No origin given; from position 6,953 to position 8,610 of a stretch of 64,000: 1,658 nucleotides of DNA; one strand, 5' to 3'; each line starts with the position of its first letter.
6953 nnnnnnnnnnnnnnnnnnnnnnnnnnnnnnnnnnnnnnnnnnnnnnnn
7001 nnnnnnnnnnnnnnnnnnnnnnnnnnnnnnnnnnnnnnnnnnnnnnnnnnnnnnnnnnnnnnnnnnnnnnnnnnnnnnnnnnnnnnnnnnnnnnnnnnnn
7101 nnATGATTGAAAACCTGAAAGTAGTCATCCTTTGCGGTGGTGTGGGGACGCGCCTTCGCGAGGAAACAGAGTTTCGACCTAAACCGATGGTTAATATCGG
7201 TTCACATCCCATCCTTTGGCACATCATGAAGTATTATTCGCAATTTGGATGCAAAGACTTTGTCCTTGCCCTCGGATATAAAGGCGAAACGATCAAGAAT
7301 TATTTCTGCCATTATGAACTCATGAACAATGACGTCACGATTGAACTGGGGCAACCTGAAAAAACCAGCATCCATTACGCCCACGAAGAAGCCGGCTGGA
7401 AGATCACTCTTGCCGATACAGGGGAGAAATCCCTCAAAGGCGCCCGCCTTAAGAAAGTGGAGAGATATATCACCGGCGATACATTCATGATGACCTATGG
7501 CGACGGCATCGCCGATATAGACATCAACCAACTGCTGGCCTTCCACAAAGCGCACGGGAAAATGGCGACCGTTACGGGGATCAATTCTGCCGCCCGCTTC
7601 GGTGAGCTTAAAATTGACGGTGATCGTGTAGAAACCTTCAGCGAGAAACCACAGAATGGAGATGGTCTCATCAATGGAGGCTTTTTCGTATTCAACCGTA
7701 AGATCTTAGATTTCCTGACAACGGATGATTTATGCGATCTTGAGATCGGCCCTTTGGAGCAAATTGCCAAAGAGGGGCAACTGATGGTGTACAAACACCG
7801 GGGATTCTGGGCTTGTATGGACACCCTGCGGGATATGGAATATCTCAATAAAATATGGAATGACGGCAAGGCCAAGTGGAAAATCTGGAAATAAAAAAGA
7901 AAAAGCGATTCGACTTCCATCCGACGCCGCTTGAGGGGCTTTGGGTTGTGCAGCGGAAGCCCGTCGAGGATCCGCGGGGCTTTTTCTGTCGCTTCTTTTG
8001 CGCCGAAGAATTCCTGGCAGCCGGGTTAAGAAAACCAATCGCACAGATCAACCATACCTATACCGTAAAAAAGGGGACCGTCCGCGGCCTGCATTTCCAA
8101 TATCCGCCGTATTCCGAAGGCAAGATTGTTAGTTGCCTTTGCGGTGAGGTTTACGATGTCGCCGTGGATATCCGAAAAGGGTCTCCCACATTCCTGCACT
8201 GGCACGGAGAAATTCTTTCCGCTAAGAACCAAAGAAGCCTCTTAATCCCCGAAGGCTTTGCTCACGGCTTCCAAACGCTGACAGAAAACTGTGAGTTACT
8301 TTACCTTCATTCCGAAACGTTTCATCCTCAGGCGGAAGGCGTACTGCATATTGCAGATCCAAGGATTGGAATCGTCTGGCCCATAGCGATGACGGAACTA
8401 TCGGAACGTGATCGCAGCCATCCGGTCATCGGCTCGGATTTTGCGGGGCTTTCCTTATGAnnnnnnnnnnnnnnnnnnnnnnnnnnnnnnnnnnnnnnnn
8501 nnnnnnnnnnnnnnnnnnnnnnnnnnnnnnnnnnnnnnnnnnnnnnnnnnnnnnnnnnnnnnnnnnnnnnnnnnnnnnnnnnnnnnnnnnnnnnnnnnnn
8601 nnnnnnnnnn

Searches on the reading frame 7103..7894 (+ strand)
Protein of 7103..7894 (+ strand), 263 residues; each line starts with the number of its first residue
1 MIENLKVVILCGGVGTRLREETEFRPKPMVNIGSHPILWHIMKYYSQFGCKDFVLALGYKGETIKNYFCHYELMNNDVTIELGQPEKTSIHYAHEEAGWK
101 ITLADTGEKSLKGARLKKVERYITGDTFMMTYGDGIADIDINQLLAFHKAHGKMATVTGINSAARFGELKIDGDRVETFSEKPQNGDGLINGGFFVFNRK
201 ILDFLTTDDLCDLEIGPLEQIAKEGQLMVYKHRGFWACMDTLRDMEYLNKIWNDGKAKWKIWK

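Call 11: search_protein_families(library=pfam, proteins=[window:7103-7894:+], max_evalue=0.0001)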
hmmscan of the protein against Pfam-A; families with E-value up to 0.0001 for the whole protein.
window:7103-7894:+ (263 aa): 2 families
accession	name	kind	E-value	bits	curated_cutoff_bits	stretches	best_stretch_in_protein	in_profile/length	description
PF00483.29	NTP_transferase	-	2.5e-20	73.6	21.2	1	6-215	1-202/245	Nucleotidyl transferase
PF12804.13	NTP_transf_3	-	4.6e-05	24.1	27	1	7-60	1-49/160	MobA-like NTP transferase domain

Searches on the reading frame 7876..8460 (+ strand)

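Call 11: search_protein_families(library=pfam, proteins=[window:7876-8460:+], max_evalue=0.0001)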
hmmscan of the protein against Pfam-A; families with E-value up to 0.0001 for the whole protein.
window:7876-8460:+ (194 aa): 1 family
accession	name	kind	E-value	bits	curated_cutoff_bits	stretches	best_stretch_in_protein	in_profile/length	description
PF00908.23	dTDP_sugar_isom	-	2.3e-60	203.6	27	1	17-184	2-165/168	dTDP-4-dehydrorhamnose 3,5-epimerase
